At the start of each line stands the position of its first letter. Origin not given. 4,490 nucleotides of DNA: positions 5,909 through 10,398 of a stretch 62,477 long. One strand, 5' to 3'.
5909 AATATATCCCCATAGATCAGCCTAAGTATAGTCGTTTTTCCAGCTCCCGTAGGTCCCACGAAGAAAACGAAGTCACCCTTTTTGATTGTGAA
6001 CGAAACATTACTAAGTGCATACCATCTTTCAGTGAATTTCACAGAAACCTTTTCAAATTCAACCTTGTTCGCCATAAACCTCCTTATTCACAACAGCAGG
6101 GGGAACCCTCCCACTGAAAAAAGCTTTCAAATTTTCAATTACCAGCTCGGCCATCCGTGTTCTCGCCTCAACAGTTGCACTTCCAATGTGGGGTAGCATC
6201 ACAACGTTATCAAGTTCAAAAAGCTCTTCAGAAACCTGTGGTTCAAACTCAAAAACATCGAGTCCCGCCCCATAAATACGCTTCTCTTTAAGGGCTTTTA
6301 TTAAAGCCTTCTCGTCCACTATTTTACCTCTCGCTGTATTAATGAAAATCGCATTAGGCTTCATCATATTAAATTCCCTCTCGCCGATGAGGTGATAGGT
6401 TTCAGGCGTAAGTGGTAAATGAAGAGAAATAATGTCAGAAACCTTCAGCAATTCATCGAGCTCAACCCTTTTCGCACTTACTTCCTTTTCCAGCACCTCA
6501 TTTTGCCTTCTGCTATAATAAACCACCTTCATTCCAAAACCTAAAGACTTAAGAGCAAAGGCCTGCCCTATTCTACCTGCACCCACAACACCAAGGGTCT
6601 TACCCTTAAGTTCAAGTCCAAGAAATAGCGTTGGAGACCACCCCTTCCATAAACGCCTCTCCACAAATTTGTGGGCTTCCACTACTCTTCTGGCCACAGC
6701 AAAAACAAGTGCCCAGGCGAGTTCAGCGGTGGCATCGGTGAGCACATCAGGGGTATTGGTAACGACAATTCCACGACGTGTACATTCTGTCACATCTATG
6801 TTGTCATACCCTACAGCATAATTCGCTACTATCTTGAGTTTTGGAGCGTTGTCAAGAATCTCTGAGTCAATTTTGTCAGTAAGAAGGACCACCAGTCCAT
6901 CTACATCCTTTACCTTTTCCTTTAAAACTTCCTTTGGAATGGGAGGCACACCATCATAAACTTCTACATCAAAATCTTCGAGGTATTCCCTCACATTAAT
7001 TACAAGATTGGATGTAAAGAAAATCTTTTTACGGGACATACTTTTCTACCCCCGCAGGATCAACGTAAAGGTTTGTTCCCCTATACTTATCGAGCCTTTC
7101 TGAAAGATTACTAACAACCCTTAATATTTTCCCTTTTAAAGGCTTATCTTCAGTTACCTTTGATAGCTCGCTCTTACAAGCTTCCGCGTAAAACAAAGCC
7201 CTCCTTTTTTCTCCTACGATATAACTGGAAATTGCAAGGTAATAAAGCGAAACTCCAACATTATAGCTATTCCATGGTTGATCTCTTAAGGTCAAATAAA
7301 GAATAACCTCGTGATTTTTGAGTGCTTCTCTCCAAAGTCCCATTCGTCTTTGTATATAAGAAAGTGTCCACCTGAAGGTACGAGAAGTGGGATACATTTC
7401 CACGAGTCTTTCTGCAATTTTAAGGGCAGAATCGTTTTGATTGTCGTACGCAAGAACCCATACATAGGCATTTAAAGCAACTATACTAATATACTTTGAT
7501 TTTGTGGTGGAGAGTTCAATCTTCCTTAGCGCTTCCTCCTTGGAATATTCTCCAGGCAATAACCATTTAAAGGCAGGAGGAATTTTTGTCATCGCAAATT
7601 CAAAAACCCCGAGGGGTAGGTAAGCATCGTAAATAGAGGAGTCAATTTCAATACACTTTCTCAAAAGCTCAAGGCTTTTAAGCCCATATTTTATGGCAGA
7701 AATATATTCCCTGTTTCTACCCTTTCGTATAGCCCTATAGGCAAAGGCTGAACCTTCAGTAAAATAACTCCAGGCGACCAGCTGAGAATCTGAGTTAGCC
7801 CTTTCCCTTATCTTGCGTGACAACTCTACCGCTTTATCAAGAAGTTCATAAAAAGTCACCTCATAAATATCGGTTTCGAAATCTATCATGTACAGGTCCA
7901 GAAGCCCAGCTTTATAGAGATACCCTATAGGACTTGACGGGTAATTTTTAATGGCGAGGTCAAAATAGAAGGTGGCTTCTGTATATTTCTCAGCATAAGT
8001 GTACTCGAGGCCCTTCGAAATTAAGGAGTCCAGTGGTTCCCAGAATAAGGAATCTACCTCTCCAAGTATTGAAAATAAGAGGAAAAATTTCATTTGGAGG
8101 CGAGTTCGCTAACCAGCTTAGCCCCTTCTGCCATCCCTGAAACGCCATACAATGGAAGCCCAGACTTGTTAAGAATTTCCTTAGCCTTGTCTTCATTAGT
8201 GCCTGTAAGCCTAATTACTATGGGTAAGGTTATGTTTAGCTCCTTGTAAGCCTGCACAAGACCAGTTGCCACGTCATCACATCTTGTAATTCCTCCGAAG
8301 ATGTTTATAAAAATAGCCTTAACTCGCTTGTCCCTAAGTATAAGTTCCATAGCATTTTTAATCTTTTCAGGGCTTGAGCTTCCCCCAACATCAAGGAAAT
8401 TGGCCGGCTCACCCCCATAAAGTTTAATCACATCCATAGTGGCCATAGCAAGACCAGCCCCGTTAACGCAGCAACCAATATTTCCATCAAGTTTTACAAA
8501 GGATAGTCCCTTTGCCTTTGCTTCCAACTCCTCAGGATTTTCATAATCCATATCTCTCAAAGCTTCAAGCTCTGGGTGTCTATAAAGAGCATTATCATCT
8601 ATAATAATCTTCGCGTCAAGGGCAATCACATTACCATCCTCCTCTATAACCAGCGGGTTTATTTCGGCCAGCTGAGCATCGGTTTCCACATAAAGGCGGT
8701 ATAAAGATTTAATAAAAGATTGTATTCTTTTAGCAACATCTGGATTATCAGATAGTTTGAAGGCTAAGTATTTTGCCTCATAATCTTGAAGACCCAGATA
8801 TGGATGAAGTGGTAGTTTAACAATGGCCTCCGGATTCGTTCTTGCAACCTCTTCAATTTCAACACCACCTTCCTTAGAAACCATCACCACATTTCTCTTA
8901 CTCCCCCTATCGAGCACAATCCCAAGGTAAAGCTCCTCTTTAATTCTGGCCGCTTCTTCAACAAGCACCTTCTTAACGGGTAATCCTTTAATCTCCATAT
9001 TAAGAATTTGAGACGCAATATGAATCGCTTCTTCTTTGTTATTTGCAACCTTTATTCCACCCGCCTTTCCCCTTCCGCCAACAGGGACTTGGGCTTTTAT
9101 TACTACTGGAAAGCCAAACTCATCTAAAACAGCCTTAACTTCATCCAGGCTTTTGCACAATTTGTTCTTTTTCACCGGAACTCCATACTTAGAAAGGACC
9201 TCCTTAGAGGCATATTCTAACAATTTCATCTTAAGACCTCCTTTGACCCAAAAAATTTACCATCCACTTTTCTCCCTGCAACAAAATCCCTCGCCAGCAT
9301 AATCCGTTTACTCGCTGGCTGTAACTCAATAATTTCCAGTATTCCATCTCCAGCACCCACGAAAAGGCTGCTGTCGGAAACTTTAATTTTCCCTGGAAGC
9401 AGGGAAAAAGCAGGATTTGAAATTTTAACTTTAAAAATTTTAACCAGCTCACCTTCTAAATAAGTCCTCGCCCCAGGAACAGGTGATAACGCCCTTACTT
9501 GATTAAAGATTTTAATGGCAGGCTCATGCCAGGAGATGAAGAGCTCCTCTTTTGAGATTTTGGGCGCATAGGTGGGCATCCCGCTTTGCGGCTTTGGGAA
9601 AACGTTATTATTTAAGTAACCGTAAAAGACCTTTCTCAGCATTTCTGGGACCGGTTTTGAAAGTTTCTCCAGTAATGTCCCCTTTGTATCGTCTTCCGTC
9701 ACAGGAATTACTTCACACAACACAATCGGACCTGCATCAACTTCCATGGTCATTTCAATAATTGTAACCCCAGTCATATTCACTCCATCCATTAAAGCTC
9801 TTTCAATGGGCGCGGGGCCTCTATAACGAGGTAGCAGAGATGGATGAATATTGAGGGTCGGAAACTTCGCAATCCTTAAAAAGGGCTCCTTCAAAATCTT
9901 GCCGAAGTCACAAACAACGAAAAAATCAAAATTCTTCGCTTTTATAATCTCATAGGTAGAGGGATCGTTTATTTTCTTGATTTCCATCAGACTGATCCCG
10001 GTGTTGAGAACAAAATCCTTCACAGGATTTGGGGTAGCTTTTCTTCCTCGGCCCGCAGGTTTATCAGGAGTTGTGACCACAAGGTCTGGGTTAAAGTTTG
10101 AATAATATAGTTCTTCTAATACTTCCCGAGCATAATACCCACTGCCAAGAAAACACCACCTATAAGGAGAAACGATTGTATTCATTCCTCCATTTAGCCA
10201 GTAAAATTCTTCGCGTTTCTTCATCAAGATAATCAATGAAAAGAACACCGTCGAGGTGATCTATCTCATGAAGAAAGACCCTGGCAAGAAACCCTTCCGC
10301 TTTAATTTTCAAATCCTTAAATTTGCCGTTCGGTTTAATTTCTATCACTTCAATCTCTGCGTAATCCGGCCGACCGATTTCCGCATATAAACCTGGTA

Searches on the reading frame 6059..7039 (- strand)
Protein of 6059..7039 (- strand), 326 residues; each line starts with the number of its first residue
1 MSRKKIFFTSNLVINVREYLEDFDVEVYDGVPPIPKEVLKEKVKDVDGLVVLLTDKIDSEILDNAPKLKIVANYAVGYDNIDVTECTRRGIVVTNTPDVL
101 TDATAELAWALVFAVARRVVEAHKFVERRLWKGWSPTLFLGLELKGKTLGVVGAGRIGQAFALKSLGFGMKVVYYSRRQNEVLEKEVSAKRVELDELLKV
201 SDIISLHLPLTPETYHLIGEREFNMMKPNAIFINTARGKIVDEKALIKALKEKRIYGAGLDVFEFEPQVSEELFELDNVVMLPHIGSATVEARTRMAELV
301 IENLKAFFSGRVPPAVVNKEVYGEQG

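Call 55: search_protein_families(library=pfam, proteins=[window:6059-7039:-], max_evalue=0.00001)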
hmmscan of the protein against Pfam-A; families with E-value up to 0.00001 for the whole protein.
window:6059-7039:- (326 aa): 2 families
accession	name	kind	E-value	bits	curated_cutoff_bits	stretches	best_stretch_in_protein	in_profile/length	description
PF02826.25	2-Hacid_dh_C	-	6.7e-64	215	25.1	1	110-286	2-178/178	D-isomer specific 2-hydroxyacid dehydrogenase, NAD binding domain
PF00389.36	2-Hacid_dh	-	1.5e-38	131.9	24.6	1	11-318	6-134/134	D-isomer specific 2-hydroxyacid dehydrogenase, catalytic domain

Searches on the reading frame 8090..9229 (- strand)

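Call 55: search_protein_families(library=pfam, proteins=[window:8090-9229:-], max_evalue=0.00001)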
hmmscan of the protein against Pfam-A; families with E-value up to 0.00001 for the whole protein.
window:8090-9229:- (379 aa): 6 families
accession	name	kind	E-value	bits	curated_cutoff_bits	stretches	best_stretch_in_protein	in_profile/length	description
PF08442.15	ATP-grasp_2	-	5.1e-65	219.3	29.5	1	2-195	1-202/202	ATP-grasp domain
PF00549.24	Ligase_CoA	-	2.1e-30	105.9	24.5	1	255-363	2-117/128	CoA-ligase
PF24948.1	Citrate_synth_N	-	5e-18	65.8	83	1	17-217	31-227/232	ATP-citrate synthase ATP-grasp domain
PF13549.11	ATP-grasp_5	-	3.2e-16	59.8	27.6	1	3-210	10-221/221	ATP-grasp domain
PF01071.24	GARS_A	-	5.3e-09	36.6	27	1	8-97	6-92/194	Phosphoribosylglycinamide synthetase, ATP-grasp (A) domain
PF02786.22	CPSase_L_D2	-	5.5e-09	36.3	19.8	1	8-118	5-111/211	Carbamoyl-phosphate synthase L chain, ATP binding domain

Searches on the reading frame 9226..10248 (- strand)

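Call 55: search_protein_families(library=pfam, proteins=[window:9226-10248:-], max_evalue=0.00001)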
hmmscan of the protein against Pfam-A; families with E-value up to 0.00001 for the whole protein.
window:9226-10248:- (340 aa): 2 families
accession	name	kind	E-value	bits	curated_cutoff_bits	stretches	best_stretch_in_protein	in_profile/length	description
PF00551.24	Formyl_trans_N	-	2.7e-34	118.9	26.1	1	33-205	5-178/181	Formyl transferase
PF02911.23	Formyl_trans_C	-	1.1e-23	83.7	21.1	1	230-326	1-99/100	Formyl transferase, C-terminal domain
